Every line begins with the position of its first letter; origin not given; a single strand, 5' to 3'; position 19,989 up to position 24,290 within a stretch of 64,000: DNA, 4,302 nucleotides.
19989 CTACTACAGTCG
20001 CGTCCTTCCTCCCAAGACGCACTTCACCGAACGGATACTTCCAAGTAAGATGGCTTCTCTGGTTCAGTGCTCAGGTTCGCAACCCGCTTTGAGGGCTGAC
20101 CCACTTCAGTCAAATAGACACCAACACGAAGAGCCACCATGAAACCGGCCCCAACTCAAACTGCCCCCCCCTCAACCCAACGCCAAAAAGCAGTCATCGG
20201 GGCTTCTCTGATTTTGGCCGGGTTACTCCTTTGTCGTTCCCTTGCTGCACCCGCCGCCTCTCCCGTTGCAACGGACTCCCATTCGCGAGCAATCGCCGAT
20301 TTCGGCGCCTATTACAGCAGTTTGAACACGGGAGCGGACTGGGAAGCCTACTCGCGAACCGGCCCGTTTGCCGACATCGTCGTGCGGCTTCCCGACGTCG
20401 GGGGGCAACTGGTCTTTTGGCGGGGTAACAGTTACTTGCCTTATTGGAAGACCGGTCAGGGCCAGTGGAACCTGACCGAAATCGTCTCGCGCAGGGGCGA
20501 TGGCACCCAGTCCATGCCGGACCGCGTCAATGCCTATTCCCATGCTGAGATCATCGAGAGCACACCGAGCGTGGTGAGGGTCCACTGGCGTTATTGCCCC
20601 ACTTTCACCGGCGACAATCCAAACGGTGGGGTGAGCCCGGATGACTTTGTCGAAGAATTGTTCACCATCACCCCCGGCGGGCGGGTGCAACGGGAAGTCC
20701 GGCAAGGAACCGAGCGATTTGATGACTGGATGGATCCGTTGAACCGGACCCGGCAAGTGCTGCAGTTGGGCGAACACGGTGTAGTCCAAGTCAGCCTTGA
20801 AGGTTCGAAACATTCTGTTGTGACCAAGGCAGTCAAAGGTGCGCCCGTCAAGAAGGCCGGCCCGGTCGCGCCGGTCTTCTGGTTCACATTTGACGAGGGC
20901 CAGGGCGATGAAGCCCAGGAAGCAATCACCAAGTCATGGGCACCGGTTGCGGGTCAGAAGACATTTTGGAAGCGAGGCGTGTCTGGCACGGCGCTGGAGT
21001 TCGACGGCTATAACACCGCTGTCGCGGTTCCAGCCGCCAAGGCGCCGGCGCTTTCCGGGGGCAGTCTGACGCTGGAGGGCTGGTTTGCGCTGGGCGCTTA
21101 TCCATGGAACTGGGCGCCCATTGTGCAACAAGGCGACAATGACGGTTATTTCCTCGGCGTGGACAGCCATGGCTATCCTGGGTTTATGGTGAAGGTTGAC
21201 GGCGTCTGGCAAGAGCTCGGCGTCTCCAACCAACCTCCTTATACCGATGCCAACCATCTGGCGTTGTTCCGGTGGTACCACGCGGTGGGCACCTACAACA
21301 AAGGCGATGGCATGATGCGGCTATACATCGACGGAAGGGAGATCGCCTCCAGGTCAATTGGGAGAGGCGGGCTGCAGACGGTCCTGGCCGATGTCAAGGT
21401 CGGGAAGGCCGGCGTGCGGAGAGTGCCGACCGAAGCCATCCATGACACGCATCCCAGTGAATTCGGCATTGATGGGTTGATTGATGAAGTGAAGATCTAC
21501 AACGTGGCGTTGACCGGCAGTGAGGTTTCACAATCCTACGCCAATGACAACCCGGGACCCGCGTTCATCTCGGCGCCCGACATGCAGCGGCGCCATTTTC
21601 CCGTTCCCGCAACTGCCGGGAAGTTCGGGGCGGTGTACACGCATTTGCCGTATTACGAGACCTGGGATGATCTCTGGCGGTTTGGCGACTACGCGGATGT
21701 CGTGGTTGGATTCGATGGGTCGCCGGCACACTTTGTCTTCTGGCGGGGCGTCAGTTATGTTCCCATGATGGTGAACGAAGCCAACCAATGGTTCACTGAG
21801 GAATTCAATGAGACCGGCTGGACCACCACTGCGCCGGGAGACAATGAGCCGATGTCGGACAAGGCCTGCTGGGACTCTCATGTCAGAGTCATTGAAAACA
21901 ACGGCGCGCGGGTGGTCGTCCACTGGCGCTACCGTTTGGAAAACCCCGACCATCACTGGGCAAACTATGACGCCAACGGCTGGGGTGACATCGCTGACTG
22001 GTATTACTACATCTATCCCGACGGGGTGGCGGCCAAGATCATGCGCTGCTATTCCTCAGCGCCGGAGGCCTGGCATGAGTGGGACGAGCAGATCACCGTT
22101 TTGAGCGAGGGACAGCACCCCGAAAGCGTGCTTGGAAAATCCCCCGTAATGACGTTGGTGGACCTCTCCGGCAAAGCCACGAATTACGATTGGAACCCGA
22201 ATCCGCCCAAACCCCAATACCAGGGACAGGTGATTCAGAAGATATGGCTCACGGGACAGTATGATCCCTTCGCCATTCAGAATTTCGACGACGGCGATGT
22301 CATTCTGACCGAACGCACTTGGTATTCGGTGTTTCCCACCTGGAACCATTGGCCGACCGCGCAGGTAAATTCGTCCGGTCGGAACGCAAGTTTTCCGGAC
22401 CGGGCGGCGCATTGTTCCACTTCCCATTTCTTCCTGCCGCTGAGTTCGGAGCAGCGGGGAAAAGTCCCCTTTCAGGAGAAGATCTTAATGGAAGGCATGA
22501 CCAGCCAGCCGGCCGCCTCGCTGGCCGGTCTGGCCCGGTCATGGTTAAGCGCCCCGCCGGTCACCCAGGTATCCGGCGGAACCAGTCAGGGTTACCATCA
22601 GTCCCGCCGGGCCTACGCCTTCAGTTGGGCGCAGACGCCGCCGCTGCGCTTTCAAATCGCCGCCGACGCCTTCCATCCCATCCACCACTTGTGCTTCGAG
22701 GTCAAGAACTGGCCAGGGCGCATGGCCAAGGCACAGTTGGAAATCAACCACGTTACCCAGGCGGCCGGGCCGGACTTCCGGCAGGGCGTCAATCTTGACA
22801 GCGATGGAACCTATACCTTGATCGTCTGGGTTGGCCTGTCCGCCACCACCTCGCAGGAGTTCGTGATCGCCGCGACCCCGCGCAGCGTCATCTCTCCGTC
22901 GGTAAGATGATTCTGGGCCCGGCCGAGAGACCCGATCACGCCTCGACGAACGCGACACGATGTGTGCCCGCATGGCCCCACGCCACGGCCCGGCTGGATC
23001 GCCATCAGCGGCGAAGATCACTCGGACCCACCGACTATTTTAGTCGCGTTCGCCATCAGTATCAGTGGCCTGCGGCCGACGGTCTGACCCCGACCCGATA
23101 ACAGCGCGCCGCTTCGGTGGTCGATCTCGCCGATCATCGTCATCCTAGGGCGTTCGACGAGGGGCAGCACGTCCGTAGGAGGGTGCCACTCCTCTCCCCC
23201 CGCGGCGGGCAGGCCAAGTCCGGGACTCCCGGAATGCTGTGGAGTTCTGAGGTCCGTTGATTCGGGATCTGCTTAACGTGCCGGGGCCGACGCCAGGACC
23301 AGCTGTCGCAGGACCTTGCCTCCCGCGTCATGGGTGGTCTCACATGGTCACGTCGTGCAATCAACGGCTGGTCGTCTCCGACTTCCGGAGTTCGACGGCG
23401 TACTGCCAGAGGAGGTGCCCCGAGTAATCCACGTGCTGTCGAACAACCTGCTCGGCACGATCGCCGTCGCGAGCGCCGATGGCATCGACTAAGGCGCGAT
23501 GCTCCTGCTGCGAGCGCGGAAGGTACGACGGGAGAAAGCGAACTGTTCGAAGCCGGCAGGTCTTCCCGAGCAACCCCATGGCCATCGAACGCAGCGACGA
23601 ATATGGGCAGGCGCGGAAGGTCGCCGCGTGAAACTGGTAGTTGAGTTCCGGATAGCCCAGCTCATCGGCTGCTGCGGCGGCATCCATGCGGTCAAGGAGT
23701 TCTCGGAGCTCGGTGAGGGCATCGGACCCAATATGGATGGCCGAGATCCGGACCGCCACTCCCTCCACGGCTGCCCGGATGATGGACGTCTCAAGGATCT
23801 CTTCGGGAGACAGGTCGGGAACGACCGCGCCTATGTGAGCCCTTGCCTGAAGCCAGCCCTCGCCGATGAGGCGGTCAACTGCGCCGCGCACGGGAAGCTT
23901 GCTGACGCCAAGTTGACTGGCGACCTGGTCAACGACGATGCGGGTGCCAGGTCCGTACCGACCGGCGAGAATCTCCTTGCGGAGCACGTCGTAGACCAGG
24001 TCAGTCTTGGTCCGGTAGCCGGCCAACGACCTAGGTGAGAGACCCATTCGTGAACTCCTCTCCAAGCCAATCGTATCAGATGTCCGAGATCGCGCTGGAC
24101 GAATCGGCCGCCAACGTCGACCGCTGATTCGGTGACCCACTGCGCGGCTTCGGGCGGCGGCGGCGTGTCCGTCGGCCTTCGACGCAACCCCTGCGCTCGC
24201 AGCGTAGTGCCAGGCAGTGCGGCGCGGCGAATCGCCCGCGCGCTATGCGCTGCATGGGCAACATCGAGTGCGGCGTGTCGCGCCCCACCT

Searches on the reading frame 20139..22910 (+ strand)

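Call 11: search_protein_families(library=pfam, proteins=[window:20139-22910:+], max_evalue=0.01)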
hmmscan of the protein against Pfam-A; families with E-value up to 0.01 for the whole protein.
window:20139-22910:+ (923 aa): 1 family
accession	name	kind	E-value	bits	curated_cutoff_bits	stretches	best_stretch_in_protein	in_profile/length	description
PF13385.13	Laminin_G_3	-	1.1e-18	68.2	27.6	1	289-464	1-151/151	Concanavalin A-like lectin/glucanases superfamily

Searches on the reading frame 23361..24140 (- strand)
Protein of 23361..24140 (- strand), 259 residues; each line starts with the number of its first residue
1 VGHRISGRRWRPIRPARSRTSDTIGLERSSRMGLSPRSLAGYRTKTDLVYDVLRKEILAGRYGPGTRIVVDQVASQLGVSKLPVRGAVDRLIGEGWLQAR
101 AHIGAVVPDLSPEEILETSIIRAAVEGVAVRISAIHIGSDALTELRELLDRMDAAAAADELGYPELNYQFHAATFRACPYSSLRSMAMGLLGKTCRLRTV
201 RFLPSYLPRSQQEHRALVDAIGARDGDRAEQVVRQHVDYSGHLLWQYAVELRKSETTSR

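Call 11: search_protein_families(library=pfam, proteins=[window:23361-24140:-], max_evalue=0.01)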
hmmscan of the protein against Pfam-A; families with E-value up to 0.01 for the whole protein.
window:23361-24140:- (259 aa): 2 families
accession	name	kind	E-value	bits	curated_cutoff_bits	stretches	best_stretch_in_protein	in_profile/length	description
PF07729.17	FCD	-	3e-24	86.2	24.3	1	121-238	5-124/125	FCD domain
PF00392.27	GntR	-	6e-13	48.7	27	1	48-107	4-64/64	Bacterial regulatory proteins, gntR family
